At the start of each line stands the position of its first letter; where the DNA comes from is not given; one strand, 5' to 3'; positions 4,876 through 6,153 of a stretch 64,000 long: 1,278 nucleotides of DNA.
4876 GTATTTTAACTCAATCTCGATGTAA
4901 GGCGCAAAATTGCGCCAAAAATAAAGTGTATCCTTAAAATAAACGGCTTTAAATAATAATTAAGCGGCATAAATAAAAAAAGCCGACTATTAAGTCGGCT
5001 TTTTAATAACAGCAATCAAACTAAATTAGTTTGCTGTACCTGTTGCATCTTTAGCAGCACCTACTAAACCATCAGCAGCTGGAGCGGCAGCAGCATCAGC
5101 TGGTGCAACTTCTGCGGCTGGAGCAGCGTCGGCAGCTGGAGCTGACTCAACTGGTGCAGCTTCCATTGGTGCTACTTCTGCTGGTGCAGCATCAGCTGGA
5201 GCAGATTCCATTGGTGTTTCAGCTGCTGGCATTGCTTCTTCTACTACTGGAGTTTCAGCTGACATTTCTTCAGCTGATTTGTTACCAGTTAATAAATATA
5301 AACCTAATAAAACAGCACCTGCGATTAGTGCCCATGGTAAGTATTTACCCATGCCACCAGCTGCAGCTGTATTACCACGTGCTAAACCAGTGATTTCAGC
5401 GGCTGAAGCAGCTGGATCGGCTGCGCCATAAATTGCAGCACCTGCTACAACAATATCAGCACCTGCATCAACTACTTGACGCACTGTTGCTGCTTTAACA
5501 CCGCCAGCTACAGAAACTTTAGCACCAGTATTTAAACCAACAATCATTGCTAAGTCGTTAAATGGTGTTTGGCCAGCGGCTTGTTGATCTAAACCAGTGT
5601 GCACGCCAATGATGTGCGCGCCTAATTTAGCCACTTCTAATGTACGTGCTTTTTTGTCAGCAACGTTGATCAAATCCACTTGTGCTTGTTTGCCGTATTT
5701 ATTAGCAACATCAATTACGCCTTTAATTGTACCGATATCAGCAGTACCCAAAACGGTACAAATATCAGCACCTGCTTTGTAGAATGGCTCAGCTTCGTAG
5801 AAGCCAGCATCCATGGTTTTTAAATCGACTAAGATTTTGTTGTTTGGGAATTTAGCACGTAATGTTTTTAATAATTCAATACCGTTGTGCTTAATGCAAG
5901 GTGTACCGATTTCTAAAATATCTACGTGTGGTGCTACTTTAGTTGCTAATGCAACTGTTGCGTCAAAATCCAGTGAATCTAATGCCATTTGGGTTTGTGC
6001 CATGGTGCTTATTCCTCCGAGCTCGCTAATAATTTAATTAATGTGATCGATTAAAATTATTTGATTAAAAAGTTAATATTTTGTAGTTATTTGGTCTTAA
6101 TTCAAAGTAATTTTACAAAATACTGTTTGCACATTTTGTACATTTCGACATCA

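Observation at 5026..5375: Formaldehyde-fixing HPS carries a membrane anchor and an acidic Ala/Pro/Glu tail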

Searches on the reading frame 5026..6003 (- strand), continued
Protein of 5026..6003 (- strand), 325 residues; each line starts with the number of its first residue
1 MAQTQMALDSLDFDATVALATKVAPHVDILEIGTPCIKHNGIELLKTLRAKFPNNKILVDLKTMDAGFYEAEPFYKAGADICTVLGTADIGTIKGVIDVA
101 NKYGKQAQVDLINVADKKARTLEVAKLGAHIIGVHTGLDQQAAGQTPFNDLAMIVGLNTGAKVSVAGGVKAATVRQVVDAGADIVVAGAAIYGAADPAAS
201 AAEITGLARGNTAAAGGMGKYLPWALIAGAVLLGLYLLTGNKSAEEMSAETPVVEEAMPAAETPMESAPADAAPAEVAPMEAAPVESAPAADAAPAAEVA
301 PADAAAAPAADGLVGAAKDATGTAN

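Call 36: find_homologous_proteins(query=L073:4001-4675:+)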
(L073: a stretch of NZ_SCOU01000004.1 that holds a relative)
Query L073:4001-4675:+ (225 aa): 3038 proteins with E <= 0.001 among 5846 candidates; the best 120 are listed.
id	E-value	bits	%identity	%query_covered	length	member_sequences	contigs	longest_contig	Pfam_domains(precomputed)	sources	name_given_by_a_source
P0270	5.5e-127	439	92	100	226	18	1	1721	PF00215.31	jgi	-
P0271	1.4e-122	425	89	100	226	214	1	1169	PF00215.31,PF00834.26,PF01729.26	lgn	-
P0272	3.8e-122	424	89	100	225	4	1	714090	PF00215.31,PF00834.26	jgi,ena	jgi:3-hexulose-6-phosphate synthase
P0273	7.0e-122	423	88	100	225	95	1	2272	PF00215.31,PF00834.26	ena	-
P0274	9.0e-122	422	88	100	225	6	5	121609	PF00215.31,PF00834.26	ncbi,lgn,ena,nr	ncbi:MAG: 3-hexulose-6-phosphate synthase [Methylotenera sp. RIFCSPLOWO2_02_FULL_45_14]|nr:MAG: 3-he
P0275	1.6e-121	422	88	100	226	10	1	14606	PF00215.31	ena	-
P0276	2.3e-121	421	88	100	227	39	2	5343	PF00215.31,PF00834.26,PF01729.26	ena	-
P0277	3.5e-121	420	88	100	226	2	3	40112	PF00215.31,PF00834.26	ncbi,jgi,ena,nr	ncbi:MAG: 3-hexulose-6-phosphate synthase [Methylophilaceae bacterium]|nr:3-hexulose-6-phosphate syn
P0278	4.0e-121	420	87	100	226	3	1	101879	PF00215.31,PF00834.26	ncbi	ncbi:MAG: 3-hexulose-6-phosphate synthase [Methylophilaceae bacterium]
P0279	6.7e-121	419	87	100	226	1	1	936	PF00215.31,PF00834.26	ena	-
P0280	2.0e-120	418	89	100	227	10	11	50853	PF00215.31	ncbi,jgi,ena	-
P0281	2.8e-120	418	83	100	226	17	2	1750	PF00215.31,PF00834.26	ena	-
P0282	2.8e-120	417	88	100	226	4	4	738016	PF00215.31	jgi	-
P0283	2.8e-120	417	87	100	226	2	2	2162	PF00215.31,PF00834.26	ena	-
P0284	9.1e-120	416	87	100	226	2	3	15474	PF00215.31,PF00834.26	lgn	-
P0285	1.8e-119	415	88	100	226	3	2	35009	PF00215.31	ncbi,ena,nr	ncbi:MAG TPA: 3-hexulose-6-phosphate synthase [Methylophilaceae bacterium]|nr:3-hexulose-6-phosphate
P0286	4.3e-119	414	87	99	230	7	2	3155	PF00215.31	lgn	-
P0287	5.3e-119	413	87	100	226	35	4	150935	PF00215.31,PF00834.26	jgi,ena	jgi:3-hexulose-6-phosphate synthase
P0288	5.8e-119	413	87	100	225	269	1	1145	PF00215.31,PF00834.26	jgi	-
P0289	1.1e-118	412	87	100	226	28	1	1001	PF00215.31,PF00834.26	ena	-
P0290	1.3e-118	412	88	98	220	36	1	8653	PF00215.31,PF00834.26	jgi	-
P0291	1.5e-118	412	87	100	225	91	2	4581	PF00215.31,PF00834.26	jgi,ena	-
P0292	1.8e-117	408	86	100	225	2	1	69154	PF00215.31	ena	-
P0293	2.3e-117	408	87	98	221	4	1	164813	PF00215.31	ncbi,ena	-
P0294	3.5e-117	407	85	100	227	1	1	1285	PF00215.31,PF00834.26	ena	-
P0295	6.5e-117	406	86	100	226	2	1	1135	PF00215.31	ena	-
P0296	1.3e-116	406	85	99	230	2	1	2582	PF00215.31,PF00834.26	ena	-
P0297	1.3e-116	405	86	100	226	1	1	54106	PF00215.31,PF00834.26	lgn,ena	-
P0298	1.9e-116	405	84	100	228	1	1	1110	PF00215.31,PF00834.26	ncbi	-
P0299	1.9e-116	405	85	99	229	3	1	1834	PF00215.31,PF00834.26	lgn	-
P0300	2.3e-116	405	85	100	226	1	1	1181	PF00215.31,PF00834.26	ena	-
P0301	2.9e-116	404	85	100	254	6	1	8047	PF00215.31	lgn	-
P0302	3.6e-116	404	85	100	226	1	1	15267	PF00215.31,PF00834.26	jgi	-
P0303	4.6e-116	404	84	99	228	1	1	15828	PF00215.31,PF00834.26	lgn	-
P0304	5.7e-116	403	85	100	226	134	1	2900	PF00215.31,PF00834.26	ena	-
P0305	5.8e-116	403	85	100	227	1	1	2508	PF00215.31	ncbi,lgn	-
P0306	6.0e-116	403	84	100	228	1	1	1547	PF00215.31,PF00834.26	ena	-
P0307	7.5e-116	403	85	100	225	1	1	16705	PF00215.31,PF00834.26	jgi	jgi:3-hexulose-6-phosphate synthase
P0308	8.4e-116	403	86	100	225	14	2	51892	PF00215.31,PF00834.26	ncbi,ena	-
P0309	1.3e-115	402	84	100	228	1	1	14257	PF00215.31,PF00834.26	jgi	-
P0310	1.3e-115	402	84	99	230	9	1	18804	PF00215.31,PF00834.26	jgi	-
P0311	1.8e-115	402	84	99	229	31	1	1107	PF00215.31,PF00834.26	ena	-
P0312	1.9e-115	402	84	99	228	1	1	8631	PF00215.31,PF00834.26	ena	-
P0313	2.3e-115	401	88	98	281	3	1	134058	PF00215.31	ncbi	ncbi:MAG: 3-hexulose-6-phosphate synthase [Methylotenera sp.]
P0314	2.5e-115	401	84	99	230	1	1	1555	PF00215.31,PF00834.26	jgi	jgi:3-hexulose-6-phosphate synthase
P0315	2.6e-115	401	85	98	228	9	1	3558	PF00215.31,PF00834.26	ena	-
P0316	4.3e-115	401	84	98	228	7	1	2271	PF00215.31,PF00834.26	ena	-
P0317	7.8e-115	400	90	91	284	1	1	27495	PF00215.31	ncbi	-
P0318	1.0e-114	399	84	99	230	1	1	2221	PF00215.31,PF00834.26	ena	-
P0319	1.0e-114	399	86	98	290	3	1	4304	PF00215.31,PF00834.26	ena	-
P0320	1.2e-114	399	86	98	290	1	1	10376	PF00215.31,PF00834.26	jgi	-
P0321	1.2e-114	399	86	98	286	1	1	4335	PF00215.31,PF00834.26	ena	-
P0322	1.4e-114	399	83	100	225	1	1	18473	PF00215.31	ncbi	-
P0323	1.5e-114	399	84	99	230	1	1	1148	PF00215.31,PF00834.26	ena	-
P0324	1.5e-114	399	84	99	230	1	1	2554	PF00215.31,PF00834.26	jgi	jgi:3-hexulose-6-phosphate synthase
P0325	1.9e-114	398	83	99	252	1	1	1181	PF00215.31,PF00834.26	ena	-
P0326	2.5e-114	398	86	98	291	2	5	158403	PF00215.31,PF00834.26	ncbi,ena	-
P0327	2.6e-114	398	85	100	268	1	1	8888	PF00215.31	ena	-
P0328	2.7e-114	398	86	98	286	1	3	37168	PF00215.31,PF00834.26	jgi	jgi:3-hexulose-6-phosphate synthase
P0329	3.2e-114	398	87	99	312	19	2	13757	PF00215.31,PF00834.26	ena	-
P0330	3.2e-114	398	83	99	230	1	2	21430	PF00215.31,PF00834.26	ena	-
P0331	3.3e-114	398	83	99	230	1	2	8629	PF00215.31,PF00834.26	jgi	-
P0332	3.3e-114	398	86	98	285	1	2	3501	PF00215.31,PF00834.26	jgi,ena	-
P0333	3.6e-114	398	89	92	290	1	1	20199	PF00215.31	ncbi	-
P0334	3.9e-114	397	89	92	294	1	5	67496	PF00215.31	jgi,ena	jgi:3-hexulose-6-phosphate synthase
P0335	5.1e-114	397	86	98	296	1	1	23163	PF00215.31,PF00834.26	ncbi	-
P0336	5.6e-114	397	89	96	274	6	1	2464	PF00215.31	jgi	-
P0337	5.7e-114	397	90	93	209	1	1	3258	PF00215.31,PF00834.26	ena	-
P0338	6.6e-114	397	85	100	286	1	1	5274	PF00215.31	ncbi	-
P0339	6.7e-114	397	89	92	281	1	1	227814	PF00215.31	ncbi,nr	ncbi:MAG TPA: 3-hexulose-6-phosphate synthase, partial [Methylophilus sp.]|nr:3-hexulose-6-phosphate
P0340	6.7e-114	397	86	98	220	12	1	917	PF00215.31,PF00834.26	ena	-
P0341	7.0e-114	397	86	99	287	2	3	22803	PF00215.31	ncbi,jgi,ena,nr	ncbi:MAG: 3-hexulose-6-phosphate synthase [Betaproteobacteria bacterium HGW-Betaproteobacteria-20]|j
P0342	8.8e-114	396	89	86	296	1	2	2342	PF00215.31,PF00834.26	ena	-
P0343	9.0e-114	396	89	91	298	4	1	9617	PF00215.31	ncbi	-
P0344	1.1e-113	396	84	100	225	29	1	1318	PF00215.31,PF00834.26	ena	-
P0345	1.2e-113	396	83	100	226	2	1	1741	PF00215.31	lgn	-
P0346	1.2e-113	396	86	99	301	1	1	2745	PF00215.31,PF00834.26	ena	-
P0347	1.3e-113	396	89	92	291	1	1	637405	PF00215.31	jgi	-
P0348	1.5e-113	396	83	99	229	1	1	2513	PF00215.31,PF00834.26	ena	-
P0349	1.6e-113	395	86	98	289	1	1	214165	PF00215.31,PF00834.26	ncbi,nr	ncbi:MAG: 3-hexulose-6-phosphate synthase [Methylophilus sp.]|nr:3-hexulose-6-phosphate synthase [Me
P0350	1.6e-113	395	86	98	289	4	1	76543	PF00215.31,PF00834.26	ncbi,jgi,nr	ncbi:MAG: 3-hexulose-6-phosphate synthase [Methylophilus sp.]|nr:3-hexulose-6-phosphate synthase [Me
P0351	1.6e-113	395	85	97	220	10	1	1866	PF00215.31,PF00834.26,PF01729.26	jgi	jgi:3-hexulose-6-phosphate synthase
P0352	1.6e-113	395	86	98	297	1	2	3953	PF00215.31,PF00834.26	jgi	jgi:3-hexulose-6-phosphate synthase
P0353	1.9e-113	395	85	100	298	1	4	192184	PF00215.31,PF00834.26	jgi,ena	-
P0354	2.0e-113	395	89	86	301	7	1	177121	PF00215.31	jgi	jgi:3-hexulose-6-phosphate synthase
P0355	2.4e-113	395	86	98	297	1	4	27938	PF00215.31,PF00834.26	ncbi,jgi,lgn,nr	ncbi:MAG: 3-hexulose-6-phosphate synthase [Methylophilaceae bacterium 17-44-8]|jgi:3-hexulose-6-phos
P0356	2.5e-113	395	89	94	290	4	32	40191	PF00215.31,PF00834.26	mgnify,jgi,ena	mgnify:CR=1 FL=1|jgi:3-hexulose-6-phosphate synthase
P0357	2.9e-113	395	90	86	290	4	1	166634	PF00215.31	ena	-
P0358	2.9e-113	395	85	100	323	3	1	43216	PF00215.31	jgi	-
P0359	2.9e-113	395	86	98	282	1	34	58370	PF00215.31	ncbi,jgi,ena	ncbi:MAG: hypothetical protein RLZZ541_724 [Pseudomonadota bacterium]|jgi:3-hexulose-6-phosphate syn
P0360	3.0e-113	395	86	98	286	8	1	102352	PF00215.31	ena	-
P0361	3.1e-113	394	86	98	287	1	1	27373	PF00215.31,PF00834.26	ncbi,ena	-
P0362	3.2e-113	394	85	99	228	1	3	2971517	PF00215.31,PF00834.26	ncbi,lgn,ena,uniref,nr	ncbi:3-hexulose-6-phosphate synthase [Methylobacillus flagellatus KT]|uniref:3-hexulose-6-phosphate 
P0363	3.5e-113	394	83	98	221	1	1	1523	PF00215.31,PF00834.26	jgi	-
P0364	3.7e-113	394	86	98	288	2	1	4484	PF00215.31,PF00834.26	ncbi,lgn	ncbi:MAG: 3-hexulose-6-phosphate synthase [Methylotenera sp.]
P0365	3.8e-113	394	83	98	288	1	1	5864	PF00215.31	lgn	-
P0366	3.8e-113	394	85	98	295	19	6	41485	PF00215.31,PF00834.26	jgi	jgi:3-hexulose-6-phosphate synthase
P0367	4.2e-113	394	87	98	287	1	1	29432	PF00215.31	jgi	jgi:3-hexulose-6-phosphate synthase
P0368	4.4e-113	394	86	98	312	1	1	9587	PF00215.31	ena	-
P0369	4.8e-113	394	86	98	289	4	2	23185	PF00215.31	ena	-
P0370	4.8e-113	394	86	98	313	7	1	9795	PF00215.31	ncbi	-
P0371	5.1e-113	394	86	98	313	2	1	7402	PF00215.31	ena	-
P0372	5.4e-113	394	82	99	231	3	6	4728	PF00215.31,PF00834.26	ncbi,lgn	-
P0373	6.0e-113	394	86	98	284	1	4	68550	PF00215.31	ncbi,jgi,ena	ncbi:MAG: 3-hexulose-6-phosphate synthase [Betaproteobacteria bacterium]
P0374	6.0e-113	394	88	92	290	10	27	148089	PF00215.31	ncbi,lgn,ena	-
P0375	6.0e-113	394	86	98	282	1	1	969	PF00215.31,PF00834.26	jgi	-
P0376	6.5e-113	393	85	98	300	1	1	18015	PF00215.31,PF00834.26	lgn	-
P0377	6.8e-113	393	85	98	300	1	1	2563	PF00215.31,PF00834.26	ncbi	ncbi:MAG TPA: 3-hexulose-6-phosphate synthase [Methylophilus sp.]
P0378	7.8e-113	393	89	93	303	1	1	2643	PF00215.31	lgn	-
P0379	8.2e-113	393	86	98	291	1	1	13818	PF00215.31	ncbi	-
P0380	8.8e-113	393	86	98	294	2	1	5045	PF00215.31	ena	-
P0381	1.0e-112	393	82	100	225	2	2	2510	PF00215.31,PF00834.26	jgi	jgi:3-hexulose-6-phosphate synthase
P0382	1.1e-112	393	85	98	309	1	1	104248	PF00215.31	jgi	jgi:3-hexulose-6-phosphate synthase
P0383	1.3e-112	392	85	98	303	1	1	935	PF00215.31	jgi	jgi:3-hexulose-6-phosphate synthase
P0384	1.3e-112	392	85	100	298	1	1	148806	PF00215.31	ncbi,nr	ncbi:MAG: 3-hexulose-6-phosphate synthase [Methylotenera sp.]|nr:3-hexulose-6-phosphate synthase [Me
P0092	1.5e-112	392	85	98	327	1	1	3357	PF00215.31,PF00834.26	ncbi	-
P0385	1.5e-112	392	85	98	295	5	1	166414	PF00215.31,PF00834.26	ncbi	ncbi:MAG: 3-hexulose-6-phosphate synthase [Methylophilus sp.]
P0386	1.6e-112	392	85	98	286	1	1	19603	PF00215.31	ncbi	ncbi:MAG: 3-hexulose-6-phosphate synthase [Pseudomonadota bacterium]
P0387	1.6e-112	392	86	98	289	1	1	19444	PF00215.31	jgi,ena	jgi:3-hexulose-6-phosphate synthase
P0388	1.6e-112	392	84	100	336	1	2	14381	PF00215.31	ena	-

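Call 44: search_solved_structures(query=window:5029-6003:-, max_evalue=1e-10, show_alignments=1)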
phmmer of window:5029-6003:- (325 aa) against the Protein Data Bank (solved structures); distinct sequences matched with E-value up to 1e-10: 12.
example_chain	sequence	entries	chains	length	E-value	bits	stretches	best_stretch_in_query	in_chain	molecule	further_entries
3ajx_A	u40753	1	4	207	2.6e-47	165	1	4-205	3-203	3-hexulose-6-phosphate synthase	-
3f4w_A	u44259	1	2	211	5.1e-46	160.8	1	4-205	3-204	Putative hexulose 6 phosphate synthase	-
9lj9_B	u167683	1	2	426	2.9e-44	155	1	5-204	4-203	3-hexulose-6-phosphate synthase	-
1xbx_A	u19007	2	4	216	3e-22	82.8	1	4-203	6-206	3-keto-L-gulonate 6-phosphate decarboxylase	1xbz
1xby_A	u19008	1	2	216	7.4e-22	81.5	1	4-203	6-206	3-keto-L-gulonate 6-phosphate decarboxylase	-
1kv8_A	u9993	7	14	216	9.3e-21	77.8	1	4-203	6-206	3-Keto-L-Gulonate 6-Phosphate Decarboxylase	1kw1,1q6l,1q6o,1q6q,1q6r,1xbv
1so5_A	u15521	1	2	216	1.8e-20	76.9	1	4-203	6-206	3-keto-L-gulonate 6-phosphate decarboxylase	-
1so4_A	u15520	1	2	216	6.5e-20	75.1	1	4-203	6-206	3-keto-L-gulonate 6-phosphate decarboxylase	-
1so3_A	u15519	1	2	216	9e-20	74.6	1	4-203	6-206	3-keto-L-gulonate 6-phosphate decarboxylase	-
1so6_A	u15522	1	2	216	1.7e-19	73.7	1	4-203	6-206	3-keto-L-gulonate 6-phosphate decarboxylase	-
3ieb_A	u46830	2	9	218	1.4e-16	64.2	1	4-201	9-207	Hexulose-6-phosphate synthase SgbH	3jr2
3exr_A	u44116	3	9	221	4.4e-15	59.2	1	4-202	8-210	RmpD (Hexulose-6-phosphate synthase)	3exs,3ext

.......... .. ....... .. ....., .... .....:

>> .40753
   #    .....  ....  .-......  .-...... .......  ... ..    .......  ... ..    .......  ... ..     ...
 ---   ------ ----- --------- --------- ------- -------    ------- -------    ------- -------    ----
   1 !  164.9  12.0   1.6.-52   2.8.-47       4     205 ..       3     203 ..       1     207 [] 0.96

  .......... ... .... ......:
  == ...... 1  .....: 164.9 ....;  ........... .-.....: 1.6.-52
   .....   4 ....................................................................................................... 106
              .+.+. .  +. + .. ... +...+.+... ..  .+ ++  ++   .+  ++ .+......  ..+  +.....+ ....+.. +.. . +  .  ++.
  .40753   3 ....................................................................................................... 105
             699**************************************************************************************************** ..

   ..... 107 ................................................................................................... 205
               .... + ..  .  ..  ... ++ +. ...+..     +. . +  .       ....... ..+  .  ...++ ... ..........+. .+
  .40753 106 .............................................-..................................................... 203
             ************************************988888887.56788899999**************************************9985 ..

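Call 57: predict_structure(alignment_id=A1)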
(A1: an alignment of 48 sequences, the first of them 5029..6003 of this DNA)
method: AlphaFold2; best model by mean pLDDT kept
length: 325 residues; sequences in the alignment: 48
mean_pLDDT: 77.6   pTM: 0.64
mean pLDDT of the five models: 77.6, 77.4, 76.9, 76.7, 73.8
residues with pLDDT >= 90: 164; 70-90: 48; 50-70: 51; < 50: 62
segments of 3 or more residues with pLDDT < 50: 244-251, 253-258, 261-263, 289-294, 303-307, 309-325
pLDDT, mean of each block of 10 residues (from residue 1): 90 93 97 86 96 97 64 96 94 96 98 94 98 77 63 95 90 90 91 93 94 56 87 88 49 45 48 52 49 44 46 44 40
secondary structure, 60 per line:
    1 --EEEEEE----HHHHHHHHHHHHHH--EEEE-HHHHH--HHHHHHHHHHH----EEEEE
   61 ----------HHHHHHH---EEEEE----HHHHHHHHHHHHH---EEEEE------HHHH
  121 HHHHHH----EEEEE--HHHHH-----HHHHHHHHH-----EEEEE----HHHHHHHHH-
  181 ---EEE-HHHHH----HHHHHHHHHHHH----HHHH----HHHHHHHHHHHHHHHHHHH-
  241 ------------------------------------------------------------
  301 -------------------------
elements in order: E3-8 H13-26 E29-32 H34-38 H41-51 E56-60 H71-77 E81-85 H90-102 E106-110 H117-126 E131-135 H138-142 H148-156 E162-166 H171-179 E184-186 H188-192 H197-208 H213-216 H221-239

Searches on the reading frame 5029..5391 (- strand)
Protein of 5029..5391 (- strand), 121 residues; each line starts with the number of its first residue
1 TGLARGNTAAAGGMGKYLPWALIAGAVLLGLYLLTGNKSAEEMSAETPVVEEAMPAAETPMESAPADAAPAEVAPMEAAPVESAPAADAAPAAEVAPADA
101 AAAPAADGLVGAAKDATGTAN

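Call 64: find_homologous_proteins(query=window:5029-5391:-, max_evalue=0.01)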
Query seq(121 aa) (121 aa): 10 proteins with E <= 0.01 among 8000 candidates.
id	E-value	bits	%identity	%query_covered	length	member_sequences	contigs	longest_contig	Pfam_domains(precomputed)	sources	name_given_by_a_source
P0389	2.8e-33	133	83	69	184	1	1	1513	PF00215.31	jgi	jgi:3-hexulose-6-phosphate synthase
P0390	4.9e-33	132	70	100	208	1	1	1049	PF00215.31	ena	-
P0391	7.4e-29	118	92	31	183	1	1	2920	PF00215.31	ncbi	ncbi:MAG: orotidine 5'-phosphate decarboxylase / HUMPS family protein, partial [Pseudomonadota bacte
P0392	5.8e-21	93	54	100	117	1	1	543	-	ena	-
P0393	8.3e-18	83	81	22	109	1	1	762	-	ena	-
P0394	3.2e-17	81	54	100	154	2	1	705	-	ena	-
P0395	3.8e-17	81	91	53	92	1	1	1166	-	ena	-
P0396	5.1e-17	80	67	45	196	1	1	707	PF00215.31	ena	-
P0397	5.1e-12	64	82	23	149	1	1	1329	PF00215.31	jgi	jgi:3-hexulose-6-phosphate synthase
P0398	1.6e-9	56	79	36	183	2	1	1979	PF00215.31,PF00834.26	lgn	-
